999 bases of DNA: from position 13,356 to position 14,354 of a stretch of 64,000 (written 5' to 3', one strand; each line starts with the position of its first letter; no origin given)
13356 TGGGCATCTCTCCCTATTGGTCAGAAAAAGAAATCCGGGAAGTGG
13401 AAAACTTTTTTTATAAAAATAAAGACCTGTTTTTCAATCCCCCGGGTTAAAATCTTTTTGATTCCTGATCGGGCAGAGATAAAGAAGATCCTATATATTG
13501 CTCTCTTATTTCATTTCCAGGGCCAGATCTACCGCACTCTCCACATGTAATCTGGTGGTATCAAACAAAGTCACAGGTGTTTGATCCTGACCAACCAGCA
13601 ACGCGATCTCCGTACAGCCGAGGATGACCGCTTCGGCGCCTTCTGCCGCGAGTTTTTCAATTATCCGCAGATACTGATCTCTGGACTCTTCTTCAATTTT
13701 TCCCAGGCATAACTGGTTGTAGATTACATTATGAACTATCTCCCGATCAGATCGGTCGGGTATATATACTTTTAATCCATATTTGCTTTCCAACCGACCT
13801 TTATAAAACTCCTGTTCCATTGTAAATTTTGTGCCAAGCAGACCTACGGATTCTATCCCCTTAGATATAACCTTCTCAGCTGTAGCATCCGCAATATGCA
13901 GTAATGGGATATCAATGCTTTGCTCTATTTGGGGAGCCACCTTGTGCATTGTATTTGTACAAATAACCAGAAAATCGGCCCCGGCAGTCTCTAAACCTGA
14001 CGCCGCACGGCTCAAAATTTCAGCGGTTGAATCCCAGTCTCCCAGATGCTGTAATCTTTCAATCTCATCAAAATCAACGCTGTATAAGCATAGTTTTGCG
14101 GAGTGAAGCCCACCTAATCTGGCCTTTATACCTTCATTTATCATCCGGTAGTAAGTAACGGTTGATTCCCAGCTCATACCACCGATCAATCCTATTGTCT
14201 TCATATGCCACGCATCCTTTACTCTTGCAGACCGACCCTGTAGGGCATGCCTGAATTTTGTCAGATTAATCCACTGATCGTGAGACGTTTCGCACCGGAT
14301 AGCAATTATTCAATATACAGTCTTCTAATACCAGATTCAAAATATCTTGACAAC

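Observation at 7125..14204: AT-rich enzyme island between bipA and prmC-murA that matches no pathway I can name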

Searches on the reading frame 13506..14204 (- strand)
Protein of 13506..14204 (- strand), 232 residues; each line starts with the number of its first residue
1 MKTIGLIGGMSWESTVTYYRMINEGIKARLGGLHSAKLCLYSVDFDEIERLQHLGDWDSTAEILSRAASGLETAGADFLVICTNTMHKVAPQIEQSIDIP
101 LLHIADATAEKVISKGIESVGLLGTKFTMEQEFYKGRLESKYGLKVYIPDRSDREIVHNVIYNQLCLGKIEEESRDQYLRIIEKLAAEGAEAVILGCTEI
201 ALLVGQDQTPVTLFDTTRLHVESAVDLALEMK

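Call 3: search_protein_families(library=pfam, proteins=[window:13506-14204:-], max_evalue=0.01)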
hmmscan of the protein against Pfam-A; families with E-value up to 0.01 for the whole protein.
window:13506-14204:- (232 aa): 3 families
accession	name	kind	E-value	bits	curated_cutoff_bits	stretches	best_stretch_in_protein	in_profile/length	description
PF01177.27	Asp_Glu_race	-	1.5e-45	156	31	1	7-224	1-211/211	Asp/Glu/Hydantoin racemase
PF02548.21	Pantoate_transf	-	0.0055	16.6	28.7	0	55-105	154-203/259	Ketopantoate hydroxymethyltransferase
PF00532.27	Peripla_BP_1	-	0.009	16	22.2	0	59-108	41-91/281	Periplasmic binding proteins and sugar binding domain of LacI family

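Call 4: search_protein_families(library=ncbifam, proteins=[window:13506-14204:-], max_evalue=0.01)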
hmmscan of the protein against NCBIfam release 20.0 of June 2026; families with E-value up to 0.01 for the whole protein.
window:13506-14204:- (232 aa): 7 families
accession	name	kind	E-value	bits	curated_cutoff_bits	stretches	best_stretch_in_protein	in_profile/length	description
NF007569.0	PRK10200.1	equivalog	1.2e-94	316.3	417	1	1-229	1-229/230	aspartate/glutamate racemase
TIGR00035.1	asp_race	subfamily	2e-71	240.3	93.1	1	1-231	2-230/236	amino acid racemase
NF052483.1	racemase_CuyB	equivalog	2e-35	122.8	190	1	4-227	1-224/225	cysteate racemase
TIGR00067.1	glut_race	equivalog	2.1e-08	33.9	146.65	1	77-203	63-186/251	glutamate racemase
NF002035.0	PRK00865.1-3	equivalog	3.6e-06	26.7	328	1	76-204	66-191/267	glutamate racemase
NF002034.1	PRK00865.1-1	equivalog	0.00018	20.8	408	1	78-223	64-204/260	glutamate racemase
NF033559.2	transpos_IS1634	equivalog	0.0077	15.3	100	1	157-224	75-146/483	IS1634 family transposase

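Call 47: search_solved_structures(query=window:13506-14204:-, max_evalue=1e-10)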
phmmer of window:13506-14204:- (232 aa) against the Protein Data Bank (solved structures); distinct sequences matched with E-value up to 1e-10: 9.
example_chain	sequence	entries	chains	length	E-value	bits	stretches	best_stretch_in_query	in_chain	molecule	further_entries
3ojc_A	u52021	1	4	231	2.5e-90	305.5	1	1-230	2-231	Putative aspartate/glutamate racemase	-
5hqt_A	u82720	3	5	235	6.5e-82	278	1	1-230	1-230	aspartate/glutamate racemase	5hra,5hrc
5ell_A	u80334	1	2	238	6.8e-82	277.9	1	1-230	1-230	Asp/Glu_racemase family protein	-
5elm_A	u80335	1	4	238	1.7e-80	273.3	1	1-230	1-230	Asp/Glu_racemase family protein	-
2zsk_A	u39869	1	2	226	3.4e-43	151.4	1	1-230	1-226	226aa long hypothetical aspartate racemase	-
2dx7_A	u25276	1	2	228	3.6e-26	95.8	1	1-230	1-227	aspartate racemase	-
1jfl_A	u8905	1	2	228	4.8e-26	95.3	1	1-230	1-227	ASPARTATE RACEMASE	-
3s7z_A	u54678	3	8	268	4e-13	53.1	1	3-223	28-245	Putative aspartate racemase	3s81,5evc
1iu9_A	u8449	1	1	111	4.7e-11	46.4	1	106-215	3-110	aspartate racemase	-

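Call 49: search_protein_families(library=padloc, proteins=[window:13506-14204:-], max_evalue=0.001)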
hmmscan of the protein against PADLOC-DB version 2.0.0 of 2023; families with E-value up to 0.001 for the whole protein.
window:13506-14204:- (232 aa): 0 families
